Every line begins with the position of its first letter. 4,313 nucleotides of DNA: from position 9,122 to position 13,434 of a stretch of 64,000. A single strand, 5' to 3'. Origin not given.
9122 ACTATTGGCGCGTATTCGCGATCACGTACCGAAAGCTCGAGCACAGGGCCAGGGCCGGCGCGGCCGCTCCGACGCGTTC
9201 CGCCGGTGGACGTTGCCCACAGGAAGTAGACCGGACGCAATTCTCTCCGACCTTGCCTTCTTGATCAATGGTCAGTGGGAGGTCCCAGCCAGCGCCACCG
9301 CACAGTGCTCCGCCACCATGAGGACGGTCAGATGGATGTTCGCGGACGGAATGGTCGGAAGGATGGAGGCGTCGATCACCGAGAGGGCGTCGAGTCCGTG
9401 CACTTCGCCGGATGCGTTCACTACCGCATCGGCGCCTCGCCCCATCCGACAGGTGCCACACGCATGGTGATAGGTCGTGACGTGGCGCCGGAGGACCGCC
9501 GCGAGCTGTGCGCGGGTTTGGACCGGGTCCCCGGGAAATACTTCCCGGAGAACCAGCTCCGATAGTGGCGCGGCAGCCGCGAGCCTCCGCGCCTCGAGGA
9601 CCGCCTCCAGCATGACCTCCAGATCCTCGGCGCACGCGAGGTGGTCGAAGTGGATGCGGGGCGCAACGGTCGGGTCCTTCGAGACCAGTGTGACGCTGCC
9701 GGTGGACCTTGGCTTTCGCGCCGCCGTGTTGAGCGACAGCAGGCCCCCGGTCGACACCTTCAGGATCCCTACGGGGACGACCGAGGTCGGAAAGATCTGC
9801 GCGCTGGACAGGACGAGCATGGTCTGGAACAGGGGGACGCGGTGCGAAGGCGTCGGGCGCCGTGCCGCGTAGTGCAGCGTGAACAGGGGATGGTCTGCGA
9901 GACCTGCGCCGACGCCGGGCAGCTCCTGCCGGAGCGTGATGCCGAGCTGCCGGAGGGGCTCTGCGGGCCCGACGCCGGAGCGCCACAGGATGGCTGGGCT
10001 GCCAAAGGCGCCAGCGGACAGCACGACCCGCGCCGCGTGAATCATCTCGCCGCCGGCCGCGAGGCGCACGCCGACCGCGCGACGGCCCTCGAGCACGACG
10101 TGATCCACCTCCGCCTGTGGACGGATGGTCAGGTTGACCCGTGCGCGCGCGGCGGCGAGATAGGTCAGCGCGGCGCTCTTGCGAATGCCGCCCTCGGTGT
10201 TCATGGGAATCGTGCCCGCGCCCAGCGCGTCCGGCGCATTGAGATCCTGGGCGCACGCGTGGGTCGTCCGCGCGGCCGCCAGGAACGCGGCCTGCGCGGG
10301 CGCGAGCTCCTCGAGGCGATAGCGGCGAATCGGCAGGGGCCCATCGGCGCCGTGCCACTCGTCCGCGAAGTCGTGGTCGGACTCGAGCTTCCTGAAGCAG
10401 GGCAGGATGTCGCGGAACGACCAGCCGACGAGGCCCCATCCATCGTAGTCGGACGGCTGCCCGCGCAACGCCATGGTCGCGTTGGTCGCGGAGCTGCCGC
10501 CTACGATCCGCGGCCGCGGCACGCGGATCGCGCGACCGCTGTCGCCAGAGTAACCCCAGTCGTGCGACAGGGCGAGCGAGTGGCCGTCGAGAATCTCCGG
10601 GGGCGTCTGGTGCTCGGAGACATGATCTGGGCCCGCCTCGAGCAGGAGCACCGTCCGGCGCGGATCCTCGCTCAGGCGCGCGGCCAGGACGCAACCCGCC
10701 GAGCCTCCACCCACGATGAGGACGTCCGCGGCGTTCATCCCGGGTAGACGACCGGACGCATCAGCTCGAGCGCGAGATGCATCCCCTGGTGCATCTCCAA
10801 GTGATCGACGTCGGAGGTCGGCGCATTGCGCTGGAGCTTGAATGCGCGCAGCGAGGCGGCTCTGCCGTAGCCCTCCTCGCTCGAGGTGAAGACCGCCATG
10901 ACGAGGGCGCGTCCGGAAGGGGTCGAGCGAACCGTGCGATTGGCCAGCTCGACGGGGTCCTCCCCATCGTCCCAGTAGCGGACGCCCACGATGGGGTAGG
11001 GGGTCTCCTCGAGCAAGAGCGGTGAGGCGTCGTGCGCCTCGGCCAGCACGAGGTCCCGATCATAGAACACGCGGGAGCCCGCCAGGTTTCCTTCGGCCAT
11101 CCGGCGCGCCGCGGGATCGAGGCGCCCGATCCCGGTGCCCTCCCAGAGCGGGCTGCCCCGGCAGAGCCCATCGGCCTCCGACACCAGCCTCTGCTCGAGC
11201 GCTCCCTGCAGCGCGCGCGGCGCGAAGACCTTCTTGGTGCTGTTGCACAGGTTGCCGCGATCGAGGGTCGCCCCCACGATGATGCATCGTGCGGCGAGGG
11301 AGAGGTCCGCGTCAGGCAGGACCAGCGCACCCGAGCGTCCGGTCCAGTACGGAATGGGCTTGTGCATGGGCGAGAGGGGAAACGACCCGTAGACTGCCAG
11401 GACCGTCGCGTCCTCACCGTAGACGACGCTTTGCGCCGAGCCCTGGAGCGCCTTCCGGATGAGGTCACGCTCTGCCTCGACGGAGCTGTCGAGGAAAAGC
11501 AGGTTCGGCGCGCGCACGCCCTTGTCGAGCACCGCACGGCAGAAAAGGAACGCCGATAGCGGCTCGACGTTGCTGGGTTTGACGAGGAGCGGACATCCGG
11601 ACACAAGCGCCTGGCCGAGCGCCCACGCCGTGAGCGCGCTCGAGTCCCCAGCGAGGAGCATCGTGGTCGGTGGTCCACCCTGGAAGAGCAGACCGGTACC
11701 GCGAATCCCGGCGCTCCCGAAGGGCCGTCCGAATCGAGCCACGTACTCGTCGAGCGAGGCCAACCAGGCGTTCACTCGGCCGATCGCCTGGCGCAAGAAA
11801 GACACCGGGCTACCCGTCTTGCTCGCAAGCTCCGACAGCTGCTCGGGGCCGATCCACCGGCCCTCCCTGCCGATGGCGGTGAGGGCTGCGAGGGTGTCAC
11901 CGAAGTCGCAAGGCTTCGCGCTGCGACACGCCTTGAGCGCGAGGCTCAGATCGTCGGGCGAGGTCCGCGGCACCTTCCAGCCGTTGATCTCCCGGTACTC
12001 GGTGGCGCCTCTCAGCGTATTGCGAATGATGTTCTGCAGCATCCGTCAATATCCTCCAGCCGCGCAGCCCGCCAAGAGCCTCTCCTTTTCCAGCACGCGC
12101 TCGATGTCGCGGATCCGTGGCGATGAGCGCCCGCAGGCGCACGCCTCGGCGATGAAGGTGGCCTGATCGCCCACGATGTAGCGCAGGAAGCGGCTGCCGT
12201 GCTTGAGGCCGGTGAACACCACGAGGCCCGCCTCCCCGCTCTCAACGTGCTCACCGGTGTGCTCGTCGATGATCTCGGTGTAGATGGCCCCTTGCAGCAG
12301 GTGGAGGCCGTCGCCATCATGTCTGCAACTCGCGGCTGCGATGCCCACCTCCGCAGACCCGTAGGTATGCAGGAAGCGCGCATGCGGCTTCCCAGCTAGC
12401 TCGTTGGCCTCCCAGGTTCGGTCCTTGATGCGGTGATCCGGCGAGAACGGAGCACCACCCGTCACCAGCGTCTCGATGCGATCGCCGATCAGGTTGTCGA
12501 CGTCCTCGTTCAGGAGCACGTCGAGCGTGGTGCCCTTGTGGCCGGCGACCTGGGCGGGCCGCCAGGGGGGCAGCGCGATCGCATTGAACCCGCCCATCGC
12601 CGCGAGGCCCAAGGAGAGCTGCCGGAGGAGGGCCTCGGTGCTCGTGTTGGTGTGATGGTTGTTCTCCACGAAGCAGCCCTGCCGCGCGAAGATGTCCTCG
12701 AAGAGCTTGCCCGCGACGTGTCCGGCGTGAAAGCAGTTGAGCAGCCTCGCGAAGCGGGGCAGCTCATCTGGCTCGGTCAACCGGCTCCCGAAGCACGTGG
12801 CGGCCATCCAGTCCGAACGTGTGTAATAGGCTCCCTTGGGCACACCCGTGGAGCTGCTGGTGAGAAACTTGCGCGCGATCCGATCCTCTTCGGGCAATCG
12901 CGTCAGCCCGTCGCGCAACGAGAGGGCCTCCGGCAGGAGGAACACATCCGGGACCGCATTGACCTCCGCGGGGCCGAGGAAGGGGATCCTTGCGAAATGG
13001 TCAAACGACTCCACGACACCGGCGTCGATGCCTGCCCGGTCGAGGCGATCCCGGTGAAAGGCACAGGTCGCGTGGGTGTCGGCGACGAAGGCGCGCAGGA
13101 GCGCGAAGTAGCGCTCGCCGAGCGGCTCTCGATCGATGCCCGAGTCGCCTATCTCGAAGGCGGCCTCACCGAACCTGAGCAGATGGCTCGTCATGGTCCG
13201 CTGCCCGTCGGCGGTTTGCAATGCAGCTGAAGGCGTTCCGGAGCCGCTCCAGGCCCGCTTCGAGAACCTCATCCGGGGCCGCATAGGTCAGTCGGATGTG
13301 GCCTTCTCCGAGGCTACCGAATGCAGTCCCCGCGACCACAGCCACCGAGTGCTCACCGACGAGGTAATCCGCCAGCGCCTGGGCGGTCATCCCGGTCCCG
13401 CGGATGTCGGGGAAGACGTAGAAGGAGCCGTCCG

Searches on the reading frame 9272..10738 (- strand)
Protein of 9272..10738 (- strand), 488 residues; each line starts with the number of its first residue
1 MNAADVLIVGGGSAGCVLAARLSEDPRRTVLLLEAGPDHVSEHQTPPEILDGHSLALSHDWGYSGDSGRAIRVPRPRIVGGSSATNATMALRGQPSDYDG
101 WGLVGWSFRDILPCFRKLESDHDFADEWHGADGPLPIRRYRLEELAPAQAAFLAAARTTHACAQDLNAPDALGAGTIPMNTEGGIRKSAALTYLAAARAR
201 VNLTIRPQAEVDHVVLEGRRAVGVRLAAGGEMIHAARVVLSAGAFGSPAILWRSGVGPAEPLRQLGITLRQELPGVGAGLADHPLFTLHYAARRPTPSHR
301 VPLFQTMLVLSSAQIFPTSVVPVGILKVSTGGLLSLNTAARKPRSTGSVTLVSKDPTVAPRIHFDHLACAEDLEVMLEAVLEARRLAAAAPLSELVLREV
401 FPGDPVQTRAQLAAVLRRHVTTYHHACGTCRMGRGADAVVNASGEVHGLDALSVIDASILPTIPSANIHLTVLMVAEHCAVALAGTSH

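Call 74: search_protein_families(library=pfam, proteins=[window:9272-10738:-], max_evalue=0.001)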
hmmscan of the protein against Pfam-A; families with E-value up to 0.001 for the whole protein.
window:9272-10738:- (488 aa): 9 families
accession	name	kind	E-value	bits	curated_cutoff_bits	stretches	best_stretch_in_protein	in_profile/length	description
PF00732.25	GMC_oxred_N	-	4.1e-36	125.3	23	1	5-284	2-217/218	GMC oxidoreductase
PF05199.19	GMC_oxred_C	-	2.2e-35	122.7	24.6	1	343-476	1-139/139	GMC oxidoreductase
PF01266.30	DAO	-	3.2e-08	33.9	27.9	1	5-269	1-231/353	FAD dependent oxidoreductase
PF00890.30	FAD_binding_2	-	8.8e-08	32.2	20.4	0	5-37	1-32/414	FAD binding domain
PF05834.18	Lycopene_cycl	-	4.3e-07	29.8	23.4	1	5-39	1-36/380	Lycopene cyclase protein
PF13450.12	NAD_binding_8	-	1.4e-05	25.7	21.9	1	8-38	1-30/68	NAD(P)-binding Rossmann-like domain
PF13738.12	Pyr_redox_3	-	3e-05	23.9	30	0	176-251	67-141/305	Pyridine nucleotide-disulphide oxidoreductase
PF01134.28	GIDA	-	0.00028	20.5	22.1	0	5-33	1-29/391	Glucose inhibited division protein A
PF07992.20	Pyr_redox_2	-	0.00085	19.3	26.1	0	5-51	2-47/291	Pyridine nucleotide-disulphide oxidoreductase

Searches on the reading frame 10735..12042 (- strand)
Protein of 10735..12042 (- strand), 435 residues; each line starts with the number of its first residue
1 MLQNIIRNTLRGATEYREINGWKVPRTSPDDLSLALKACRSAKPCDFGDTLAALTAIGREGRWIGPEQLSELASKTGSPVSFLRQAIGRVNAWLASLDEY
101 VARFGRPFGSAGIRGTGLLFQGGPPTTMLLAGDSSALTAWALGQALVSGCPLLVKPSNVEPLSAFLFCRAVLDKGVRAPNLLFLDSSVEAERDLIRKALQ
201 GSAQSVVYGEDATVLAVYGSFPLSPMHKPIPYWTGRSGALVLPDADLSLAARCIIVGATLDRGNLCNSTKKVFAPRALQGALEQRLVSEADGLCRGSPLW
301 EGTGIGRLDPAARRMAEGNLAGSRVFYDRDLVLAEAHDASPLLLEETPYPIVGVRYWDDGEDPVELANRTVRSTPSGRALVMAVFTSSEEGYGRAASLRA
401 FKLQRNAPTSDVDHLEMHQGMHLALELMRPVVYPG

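Call 74: search_protein_families(library=pfam, proteins=[window:10735-12042:-], max_evalue=0.001)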
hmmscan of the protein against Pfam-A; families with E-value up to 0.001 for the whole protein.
window:10735-12042:- (435 aa): 1 family
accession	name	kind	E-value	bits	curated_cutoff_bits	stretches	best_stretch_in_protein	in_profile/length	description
PF00171.27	Aldedh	-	1.7e-15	57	23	1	136-408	141-425/461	Aldehyde dehydrogenase family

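Call 77: search_protein_families(library=ncbifam, proteins=[window:10735-12042:-], max_evalue=0.00001)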
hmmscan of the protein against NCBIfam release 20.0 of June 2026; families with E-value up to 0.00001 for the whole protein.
window:10735-12042:- (435 aa): 11 families
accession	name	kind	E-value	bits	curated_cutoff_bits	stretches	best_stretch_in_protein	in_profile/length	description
NF045736.1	PaDhStyDRhodo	equivalog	8.8e-11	41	800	1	137-370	159-407/479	phenylacetaldehyde dehydrogenase StyD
TIGR01804.1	BADH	equivalog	3.6e-10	38.9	668.6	1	138-314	150-324/467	betaine-aldehyde dehydrogenase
NF009725.0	PRK13252.1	equivalog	7.2e-10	37.9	593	1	138-308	159-326/488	betaine-aldehyde dehydrogenase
NF010000.0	PRK13473.1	subfamily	2.1e-09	36.5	615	1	137-368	154-400/475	aminobutyraldehyde dehydrogenase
NF050084.1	pip_6_carb_DH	equivalog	2.2e-08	33.5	730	1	136-308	132-305/475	L-piperidine-6-carboxylate dehydrogenase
NF007497.0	PRK10090.1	equivalog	3.9e-08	32.5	500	1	138-299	159-318/480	aldehyde dehydrogenase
NF040869.1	G3PDH_Arch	equivalog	5.4e-08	32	780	1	144-306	181-338/502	NADP-dependent glyceraldehyde-3-phosphate dehydrogenase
TIGR03216.1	OH_muco_semi_DH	equivalog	9.6e-07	27.8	693.25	1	137-308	155-325/481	2-hydroxymuconic semialdehyde dehydrogenase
NF045735.1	PaDhStyDPseudo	equivalog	1e-06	27.7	850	1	137-311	162-334/483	phenylacetaldehyde dehydrogenase StyD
NF040648.1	lactal_redase_Meth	equivalog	3e-06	26.5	650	0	235-308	243-316/463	lactaldehyde dehydrogenase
TIGR03250.1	PhnAcAld_DH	equivalog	9.6e-06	24.5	635.65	0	147-371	165-399/472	phosphonoacetaldehyde dehydrogenase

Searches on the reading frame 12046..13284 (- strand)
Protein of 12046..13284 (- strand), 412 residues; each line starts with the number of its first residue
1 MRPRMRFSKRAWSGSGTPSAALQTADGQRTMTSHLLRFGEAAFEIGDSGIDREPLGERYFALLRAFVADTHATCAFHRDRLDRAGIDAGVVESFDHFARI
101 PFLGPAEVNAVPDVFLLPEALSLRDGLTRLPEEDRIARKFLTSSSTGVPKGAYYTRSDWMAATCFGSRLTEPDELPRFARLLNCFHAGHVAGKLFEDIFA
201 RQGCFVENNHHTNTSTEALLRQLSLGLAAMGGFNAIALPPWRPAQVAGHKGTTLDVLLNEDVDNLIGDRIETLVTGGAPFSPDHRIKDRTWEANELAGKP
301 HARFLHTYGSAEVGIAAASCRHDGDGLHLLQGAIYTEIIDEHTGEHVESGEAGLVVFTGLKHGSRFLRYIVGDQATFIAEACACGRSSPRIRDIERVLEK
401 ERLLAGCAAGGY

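Call 74: search_protein_families(library=pfam, proteins=[window:12046-13284:-], max_evalue=0.001)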
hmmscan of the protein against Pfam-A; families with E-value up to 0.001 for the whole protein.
window:12046-13284:- (412 aa): 1 family
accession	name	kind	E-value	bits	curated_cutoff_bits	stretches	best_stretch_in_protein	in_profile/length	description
PF00501.34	AMP-binding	-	1.1e-08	34.7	29.9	1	130-359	158-376/384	AMP-binding enzyme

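Call 77: search_protein_families(library=ncbifam, proteins=[window:12046-13284:-], max_evalue=0.00001)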
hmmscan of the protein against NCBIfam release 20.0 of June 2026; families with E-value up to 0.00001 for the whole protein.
window:12046-13284:- (412 aa): 6 families
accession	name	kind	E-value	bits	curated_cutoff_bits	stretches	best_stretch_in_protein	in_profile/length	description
NF045666.1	DVU1553_fam_AMP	equivalog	1.7e-25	89.8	300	1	295-395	227-328/331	DVU_1553 family AMP-dependent CoA ligase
NF041878.1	paak_haloarch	equivalog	1.4e-19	70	700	1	305-394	229-321/427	phenylacetate--CoA ligase PaaK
NF053551.1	FlxY_rubin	equivalog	6.4e-14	51.5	520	1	303-394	229-319/424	flexirubin biosynthesis putative acyl-CoA ligase FlxY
NF041217.1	BagE_FevW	exception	1.2e-10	40.9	800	1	302-397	218-311/424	bagremycin/ferroverdin synthetase BagE/FevW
TIGR03335.1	F390_ftsA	equivalog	1.8e-08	33.5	458.7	1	269-399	205-331/445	coenzyme F390 synthetase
TIGR02155.1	PA_CoA_ligase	equivalog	3e-08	32.6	646.3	1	307-394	226-313/422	phenylacetate--CoA ligase PaaK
